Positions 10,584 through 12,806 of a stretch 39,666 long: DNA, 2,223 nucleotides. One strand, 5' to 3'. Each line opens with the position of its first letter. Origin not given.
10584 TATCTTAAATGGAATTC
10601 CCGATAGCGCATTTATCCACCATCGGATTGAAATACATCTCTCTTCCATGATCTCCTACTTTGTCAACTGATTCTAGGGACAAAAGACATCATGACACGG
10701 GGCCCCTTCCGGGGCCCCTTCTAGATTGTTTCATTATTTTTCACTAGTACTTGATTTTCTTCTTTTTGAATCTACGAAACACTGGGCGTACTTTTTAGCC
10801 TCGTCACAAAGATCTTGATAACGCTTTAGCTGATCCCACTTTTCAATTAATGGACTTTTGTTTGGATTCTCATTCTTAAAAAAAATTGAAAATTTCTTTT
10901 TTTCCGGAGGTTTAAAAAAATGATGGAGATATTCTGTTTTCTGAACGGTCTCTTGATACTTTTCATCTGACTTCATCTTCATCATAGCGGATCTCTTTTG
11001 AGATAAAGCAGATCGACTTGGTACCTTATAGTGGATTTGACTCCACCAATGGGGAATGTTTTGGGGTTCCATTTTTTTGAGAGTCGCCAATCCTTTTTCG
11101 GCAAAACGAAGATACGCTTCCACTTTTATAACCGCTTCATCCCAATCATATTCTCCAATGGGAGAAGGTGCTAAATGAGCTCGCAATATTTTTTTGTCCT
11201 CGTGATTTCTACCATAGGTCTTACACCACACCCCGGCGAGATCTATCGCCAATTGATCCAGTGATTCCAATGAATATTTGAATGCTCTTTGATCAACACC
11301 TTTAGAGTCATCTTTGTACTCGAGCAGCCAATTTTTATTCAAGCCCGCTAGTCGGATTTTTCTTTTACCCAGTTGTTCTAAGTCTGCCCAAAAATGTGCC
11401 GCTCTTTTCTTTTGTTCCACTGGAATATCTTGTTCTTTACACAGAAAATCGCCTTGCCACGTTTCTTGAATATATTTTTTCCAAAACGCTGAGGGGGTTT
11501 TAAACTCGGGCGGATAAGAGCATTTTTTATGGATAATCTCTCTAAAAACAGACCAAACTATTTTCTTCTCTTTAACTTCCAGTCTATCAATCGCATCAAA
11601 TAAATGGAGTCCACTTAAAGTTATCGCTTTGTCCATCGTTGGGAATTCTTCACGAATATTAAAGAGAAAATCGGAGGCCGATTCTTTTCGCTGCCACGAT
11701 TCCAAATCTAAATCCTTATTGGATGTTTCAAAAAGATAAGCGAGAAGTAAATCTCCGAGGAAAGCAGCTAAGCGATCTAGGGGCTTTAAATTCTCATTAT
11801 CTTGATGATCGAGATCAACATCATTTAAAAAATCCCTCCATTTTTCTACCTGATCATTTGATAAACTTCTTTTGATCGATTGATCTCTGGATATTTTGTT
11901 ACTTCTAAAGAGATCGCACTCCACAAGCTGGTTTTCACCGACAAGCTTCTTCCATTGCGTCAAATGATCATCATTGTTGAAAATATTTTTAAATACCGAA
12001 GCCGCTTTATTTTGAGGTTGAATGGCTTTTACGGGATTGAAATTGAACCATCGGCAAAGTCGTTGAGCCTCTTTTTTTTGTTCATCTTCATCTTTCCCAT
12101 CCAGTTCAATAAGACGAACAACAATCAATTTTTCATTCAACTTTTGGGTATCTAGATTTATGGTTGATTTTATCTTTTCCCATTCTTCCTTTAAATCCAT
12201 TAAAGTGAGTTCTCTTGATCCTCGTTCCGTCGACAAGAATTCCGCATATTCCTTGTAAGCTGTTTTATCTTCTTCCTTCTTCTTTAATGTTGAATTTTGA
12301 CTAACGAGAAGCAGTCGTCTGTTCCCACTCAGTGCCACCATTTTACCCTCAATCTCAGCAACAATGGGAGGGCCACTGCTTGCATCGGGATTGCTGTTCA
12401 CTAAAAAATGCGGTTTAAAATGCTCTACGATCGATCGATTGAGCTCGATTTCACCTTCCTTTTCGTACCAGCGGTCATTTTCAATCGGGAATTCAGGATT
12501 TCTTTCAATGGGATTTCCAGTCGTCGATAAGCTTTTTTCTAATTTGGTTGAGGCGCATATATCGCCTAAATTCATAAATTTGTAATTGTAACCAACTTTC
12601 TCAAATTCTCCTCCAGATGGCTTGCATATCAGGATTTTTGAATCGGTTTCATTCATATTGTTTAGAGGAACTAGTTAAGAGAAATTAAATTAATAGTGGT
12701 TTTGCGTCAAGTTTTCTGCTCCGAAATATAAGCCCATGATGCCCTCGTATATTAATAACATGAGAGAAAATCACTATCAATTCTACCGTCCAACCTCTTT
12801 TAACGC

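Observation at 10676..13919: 3.2-kb AT-rich insert bounded by a perfect 23-bp inverted repeat and carrying a ParB-like 640-aa orphan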

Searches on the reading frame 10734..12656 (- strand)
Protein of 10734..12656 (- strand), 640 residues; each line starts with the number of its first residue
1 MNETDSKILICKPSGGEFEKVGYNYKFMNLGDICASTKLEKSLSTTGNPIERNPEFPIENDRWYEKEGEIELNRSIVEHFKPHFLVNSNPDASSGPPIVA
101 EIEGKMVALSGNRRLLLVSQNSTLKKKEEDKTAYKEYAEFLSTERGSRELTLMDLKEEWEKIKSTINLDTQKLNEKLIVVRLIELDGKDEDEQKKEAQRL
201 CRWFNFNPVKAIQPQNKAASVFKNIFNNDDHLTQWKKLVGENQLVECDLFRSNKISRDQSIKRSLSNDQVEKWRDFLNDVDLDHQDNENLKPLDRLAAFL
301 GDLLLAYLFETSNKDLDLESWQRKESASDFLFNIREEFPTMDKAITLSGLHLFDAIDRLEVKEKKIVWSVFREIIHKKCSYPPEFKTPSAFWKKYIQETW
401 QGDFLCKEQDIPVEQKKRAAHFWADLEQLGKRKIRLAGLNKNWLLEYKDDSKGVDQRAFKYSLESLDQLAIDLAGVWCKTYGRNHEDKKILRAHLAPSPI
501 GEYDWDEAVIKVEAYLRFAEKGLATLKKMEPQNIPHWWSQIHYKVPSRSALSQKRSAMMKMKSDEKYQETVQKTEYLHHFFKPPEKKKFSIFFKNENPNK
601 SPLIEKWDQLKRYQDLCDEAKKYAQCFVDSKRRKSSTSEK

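Call 6: search_protein_families(library=pfam, proteins=[window:10734-12656:-], max_evalue=0.1)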
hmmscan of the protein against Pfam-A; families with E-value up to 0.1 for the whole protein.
window:10734-12656:- (640 aa): 0 families

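Call 7: search_protein_families(library=padloc, proteins=[window:10734-12656:-], max_evalue=0.1)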
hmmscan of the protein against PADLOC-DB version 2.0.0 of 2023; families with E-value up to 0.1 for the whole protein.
window:10734-12656:- (640 aa): 0 families

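Call 8: find_homologous_proteins(query=window:10734-12656:-)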
Query window:10734-12656:- (640 aa): 1 proteins with E <= 0.001 among 8000 candidates.
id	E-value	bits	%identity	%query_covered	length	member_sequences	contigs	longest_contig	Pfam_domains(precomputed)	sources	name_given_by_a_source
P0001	0.0e+0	1462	100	100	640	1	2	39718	-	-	-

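Call 11: find_encoding_contigs(protein=window:10734-12656:-, flank=10000)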
Protein window:10734-12656:- (640 aa): 5 contigs read that carry it; 4 places shown.
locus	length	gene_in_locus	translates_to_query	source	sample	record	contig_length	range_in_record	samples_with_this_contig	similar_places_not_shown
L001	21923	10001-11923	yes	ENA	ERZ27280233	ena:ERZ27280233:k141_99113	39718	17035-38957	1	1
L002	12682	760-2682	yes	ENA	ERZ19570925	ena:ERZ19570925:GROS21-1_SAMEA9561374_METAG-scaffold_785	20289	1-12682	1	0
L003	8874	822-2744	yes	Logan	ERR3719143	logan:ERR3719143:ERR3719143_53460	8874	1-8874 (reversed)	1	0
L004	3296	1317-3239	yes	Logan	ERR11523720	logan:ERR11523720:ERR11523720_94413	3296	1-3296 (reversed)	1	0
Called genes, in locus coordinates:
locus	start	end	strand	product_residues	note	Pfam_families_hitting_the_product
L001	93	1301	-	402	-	PF00079:Serpin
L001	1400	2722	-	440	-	PF13524:Glyco_trans_1_2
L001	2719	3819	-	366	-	-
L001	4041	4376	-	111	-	PF02452:PemK_toxin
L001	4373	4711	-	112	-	-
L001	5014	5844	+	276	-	-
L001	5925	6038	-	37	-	-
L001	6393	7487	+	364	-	PF00712:DNA_pol3_beta, PF02767:DNA_pol3_beta_2, PF02768:DNA_pol3_beta_3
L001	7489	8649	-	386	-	PF13784:Fic_N, PF02661:Fic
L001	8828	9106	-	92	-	-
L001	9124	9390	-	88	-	-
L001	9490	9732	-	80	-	-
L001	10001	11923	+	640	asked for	-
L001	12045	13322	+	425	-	PF13173:AAA_14, PF13635:DUF4143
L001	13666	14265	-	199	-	-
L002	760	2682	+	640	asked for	-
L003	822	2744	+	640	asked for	-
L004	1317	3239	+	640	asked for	-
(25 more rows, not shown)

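Call 21: search_protein_representatives(protein=window:10734-12656:-)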
Query: 640 residues. Proteins with E-value up to 0.001 (for the whole library): 10; up to 1e-10: 1; up to 1e-30: 1. The best 10 are listed.
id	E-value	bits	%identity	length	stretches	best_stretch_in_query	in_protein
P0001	0.0e+00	1462.2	100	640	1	1-640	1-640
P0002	1.6e-10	56.7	44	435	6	523-551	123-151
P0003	2.0e-08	49.8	31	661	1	25-288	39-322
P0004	2.9e-04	36.0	42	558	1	44-124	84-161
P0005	3.8e-04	35.7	39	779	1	16-119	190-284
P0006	4.4e-04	35.4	45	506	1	47-118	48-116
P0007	6.2e-04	35.0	42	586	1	44-120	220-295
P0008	7.0e-04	34.8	36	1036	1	50-176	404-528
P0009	7.1e-04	34.8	44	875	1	44-118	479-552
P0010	7.6e-04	34.7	30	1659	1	14-145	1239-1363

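Call 22: search_protein_families(library=pfam, proteins=[P0002, P0003, P0004, P0005, P0006, P0007, P0008, P0009, P0010], max_evalue=0.01)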
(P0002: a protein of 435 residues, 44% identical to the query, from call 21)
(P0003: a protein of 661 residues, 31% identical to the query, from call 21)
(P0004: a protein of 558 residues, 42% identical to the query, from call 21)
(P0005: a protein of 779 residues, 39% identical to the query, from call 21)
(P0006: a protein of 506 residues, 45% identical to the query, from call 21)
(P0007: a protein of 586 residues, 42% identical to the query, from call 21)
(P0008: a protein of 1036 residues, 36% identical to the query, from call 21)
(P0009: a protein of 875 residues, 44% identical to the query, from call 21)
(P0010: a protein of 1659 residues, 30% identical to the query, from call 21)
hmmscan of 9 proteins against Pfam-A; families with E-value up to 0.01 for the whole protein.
P0002 (435 aa): 6 families
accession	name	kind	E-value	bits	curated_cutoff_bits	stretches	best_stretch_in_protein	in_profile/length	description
PF05101.18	VirB3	-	5.6e-06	27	23.9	0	256-281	46-71/84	Type IV secretory pathway, VirB3-like protein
PF20672.3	Gag_FV_central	-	0.00011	22.3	30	0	57-103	14-60/173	Spumavirus Gag polyprotein, conserved central domain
PF11919.13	PSME4_C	-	0.00014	22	22.5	0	260-281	8-29/88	Proteasome activator complex subunit 4-like, C-terminal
PF07444.16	Ycf66_N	-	0.0005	20.6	22.3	0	229-267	33-70/76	Ycf66 protein N-terminus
PF22285.2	DUF6962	-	0.00057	20.4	27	0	369-418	122-172/198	Family of unknown function (DUF6962)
PF13431.12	TPR_17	-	0.00079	20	24.4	0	122-137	1-16/34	Tetratricopeptide repeat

P0003 (661 aa): 0 families

P0004 (558 aa): 1 family
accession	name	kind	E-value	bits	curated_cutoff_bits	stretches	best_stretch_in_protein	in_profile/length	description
PF18763.7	ddrB-ParB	-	3.5e-19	69.6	27.6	1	65-198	2-119/121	ddrB-like ParB superfamily domain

P0005 (779 aa): 1 family
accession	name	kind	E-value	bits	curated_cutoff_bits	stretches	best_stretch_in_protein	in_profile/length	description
PF18763.7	ddrB-ParB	-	3.8e-17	63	27.6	1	194-326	5-119/121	ddrB-like ParB superfamily domain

P0006 (506 aa): 1 family
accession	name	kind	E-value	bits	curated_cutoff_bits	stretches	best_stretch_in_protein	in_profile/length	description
PF18763.7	ddrB-ParB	-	3.7e-17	63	27.6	1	29-157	5-119/121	ddrB-like ParB superfamily domain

P0007 (586 aa): 1 family
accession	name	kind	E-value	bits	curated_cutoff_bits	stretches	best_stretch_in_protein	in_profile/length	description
PF18763.7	ddrB-ParB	-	1.9e-17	63.9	27.6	1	202-336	3-120/121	ddrB-like ParB superfamily domain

P0008 (1036 aa): 2 families
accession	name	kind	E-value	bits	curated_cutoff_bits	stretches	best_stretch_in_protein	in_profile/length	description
PF18809.6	PBECR1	-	1.1e-09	39.2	27.6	1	886-976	1-101/104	phage-Barnase-EndoU-ColicinE5/D-RelE like nuclease1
PF18763.7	ddrB-ParB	-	9.1e-08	32.7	27.6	1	380-501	3-111/121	ddrB-like ParB superfamily domain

P0009 (875 aa): 2 families
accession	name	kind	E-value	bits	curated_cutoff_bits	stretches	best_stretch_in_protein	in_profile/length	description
PF13619.11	KTSC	-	2.3e-20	72.5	25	1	320-377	1-58/58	KTSC domain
PF18763.7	ddrB-ParB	-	7.9e-18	65.2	27.6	1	460-596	2-120/121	ddrB-like ParB superfamily domain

P0010 (1659 aa): 1 family
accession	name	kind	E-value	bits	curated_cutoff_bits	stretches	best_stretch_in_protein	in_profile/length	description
PF18763.7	ddrB-ParB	-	1.6e-14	54.5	27.6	1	1245-1382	5-120/121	ddrB-like ParB superfamily domain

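Call 41: find_related_loci(query=A4, collection=metagenome_contigs, flank=6000)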
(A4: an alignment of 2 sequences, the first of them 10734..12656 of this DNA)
Query A4 (640 aa) in metagenome_contigs; peptide patterns used: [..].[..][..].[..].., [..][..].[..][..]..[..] (x = any residue, [..] = any of these).
600 stretches matched a pattern, but none encodes a relative of the query by tblastn (E <= 1e-3).

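Call 42: find_related_loci(query=A4, collection=viral_contigs, flank=6000)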
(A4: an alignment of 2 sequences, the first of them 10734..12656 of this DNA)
Query A4 (640 aa) in viral_contigs; peptide patterns used: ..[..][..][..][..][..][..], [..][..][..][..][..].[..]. (x = any residue, [..] = any of these).
203 stretches matched a pattern, but none encodes a relative of the query by tblastn (E <= 1e-3).

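Call 43: find_homologous_proteins(query=P0003)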
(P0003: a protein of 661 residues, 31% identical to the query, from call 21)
Query P0003 (661 aa): 1 proteins with E <= 0.001 among 8000 candidates.
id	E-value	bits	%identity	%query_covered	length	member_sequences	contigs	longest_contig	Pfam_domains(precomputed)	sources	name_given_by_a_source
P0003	0.0e+0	1491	100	100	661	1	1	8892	-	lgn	-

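Call 44: find_encoding_contigs(protein=P0003, flank=10000)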
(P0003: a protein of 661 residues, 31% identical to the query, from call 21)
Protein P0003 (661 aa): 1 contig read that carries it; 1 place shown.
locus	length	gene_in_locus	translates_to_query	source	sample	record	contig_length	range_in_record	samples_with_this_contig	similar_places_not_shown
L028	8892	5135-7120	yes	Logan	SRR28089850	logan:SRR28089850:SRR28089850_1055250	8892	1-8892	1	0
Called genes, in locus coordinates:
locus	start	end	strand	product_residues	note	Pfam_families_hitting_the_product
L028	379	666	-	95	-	-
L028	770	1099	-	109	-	-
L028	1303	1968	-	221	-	PF00149:Metallophos, PF12850:Metallophos_2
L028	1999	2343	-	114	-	PF04539:Sigma70_r3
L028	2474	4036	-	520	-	PF10412:TrwB_AAD_bind (faint)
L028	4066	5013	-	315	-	PF04545:Sigma70_r4 (faint), PF04542:Sigma70_r2, PF04539:Sigma70_r3, PF08281:Sigma70_r4_2 (faint)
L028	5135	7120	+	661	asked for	-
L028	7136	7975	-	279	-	-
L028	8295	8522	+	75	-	PF01402:RHH_1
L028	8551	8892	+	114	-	?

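Call 49: search_protein_families(library=phrogs, proteins=[window:10734-12656:-, P0003], max_evalue=0.1)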
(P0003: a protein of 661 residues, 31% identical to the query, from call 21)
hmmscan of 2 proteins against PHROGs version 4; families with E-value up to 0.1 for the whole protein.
window:10734-12656:- (640 aa): 0 families

P0003 (661 aa): 0 families

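Call 50: search_solved_structures(query=A5, max_evalue=1)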
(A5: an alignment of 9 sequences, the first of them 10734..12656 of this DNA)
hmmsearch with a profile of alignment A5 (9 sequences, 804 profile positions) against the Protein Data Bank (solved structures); distinct sequences matched with E-value up to 1: 5.
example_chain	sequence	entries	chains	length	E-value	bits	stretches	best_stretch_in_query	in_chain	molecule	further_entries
5dd8_A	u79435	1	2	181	0.25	13.6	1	484-561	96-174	Transcriptional regulator, MarR family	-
2fbk_A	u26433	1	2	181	0.25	13.6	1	484-561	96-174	transcriptional regulator, MarR family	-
8ylm_A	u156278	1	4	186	0.26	13.5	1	484-561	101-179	Transcriptional regulator, MarR family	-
7xl9_A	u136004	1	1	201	0.31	13.3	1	484-561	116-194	Transcriptional regulator, MarR family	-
8ylf_A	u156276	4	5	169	0.54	12.4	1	483-565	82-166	MarR family transcriptional regulator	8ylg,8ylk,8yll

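Call 56: predict_structure(alignment_id=A5)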
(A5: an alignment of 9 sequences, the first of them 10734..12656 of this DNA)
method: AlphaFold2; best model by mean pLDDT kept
length: 640 residues; sequences in the alignment: 9
mean_pLDDT: 41.4   pTM: 0.27
mean pLDDT of the five models: 41.4, 41.3, 40.4, 39.5, 36.9
residues with pLDDT >= 90: 0; 70-90: 1; 50-70: 69; < 50: 570
segments of 3 or more residues with pLDDT < 50: 1-26, 41-46, 57-73, 75-97, 110-179, 205-356, 358-487, 489-523, 525-611, 623-625, 627-640
pLDDT, mean of each block of 10 residues (from residue 1): 30 33 48 54 50 51 46 45 38 43 54 37 39 42 36 41 42 45 59 63 44 36 40 43 36 34 34 34 32 40 41 33 39 44 43 48 45 43 35 36 34 42 39 34 40 36 40 45 47 41 38 44 46 39 35 40 46 35 34 37 44 49 48 38
secondary structure, 60 per line:
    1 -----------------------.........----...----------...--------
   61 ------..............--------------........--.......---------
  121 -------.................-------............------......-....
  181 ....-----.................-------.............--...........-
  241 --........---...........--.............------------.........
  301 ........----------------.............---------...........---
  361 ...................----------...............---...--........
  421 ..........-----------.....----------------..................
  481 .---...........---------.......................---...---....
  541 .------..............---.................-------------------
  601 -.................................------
elements in order (helices of 4 or more, strands of 3 or more residues): E24-29 E37-39 E50-52 H67-80 E95-102 E105-111 H128-144 H152-163 H170-175 E177-184 H190-206 H214-226 H229-239 H243-250 H254-264 H267-279 H292-308 H325-337 H347-357 H361-379 H390-404 H413-430 H442-446 H463-481 H485-495 H505-527 H537-541 H548-561 H565-581 H602-634

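Call 75: search_dna_similar(query=window:10734-12656:-, collection=phages, mode=protein, max_evalue=0.001)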
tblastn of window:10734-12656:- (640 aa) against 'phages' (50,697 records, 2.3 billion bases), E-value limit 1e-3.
No match.

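Call 76: search_dna_similar(query=window:10734-12656:-, collection=plasmids, mode=protein, max_evalue=0.001)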
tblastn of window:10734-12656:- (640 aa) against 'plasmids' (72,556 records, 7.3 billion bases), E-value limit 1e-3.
No match.

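Call 95: search_protein_families(library=ncbifam, proteins=[window:10734-12656:-], max_evalue=0.01)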
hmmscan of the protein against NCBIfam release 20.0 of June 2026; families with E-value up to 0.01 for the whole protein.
window:10734-12656:- (640 aa): 0 families
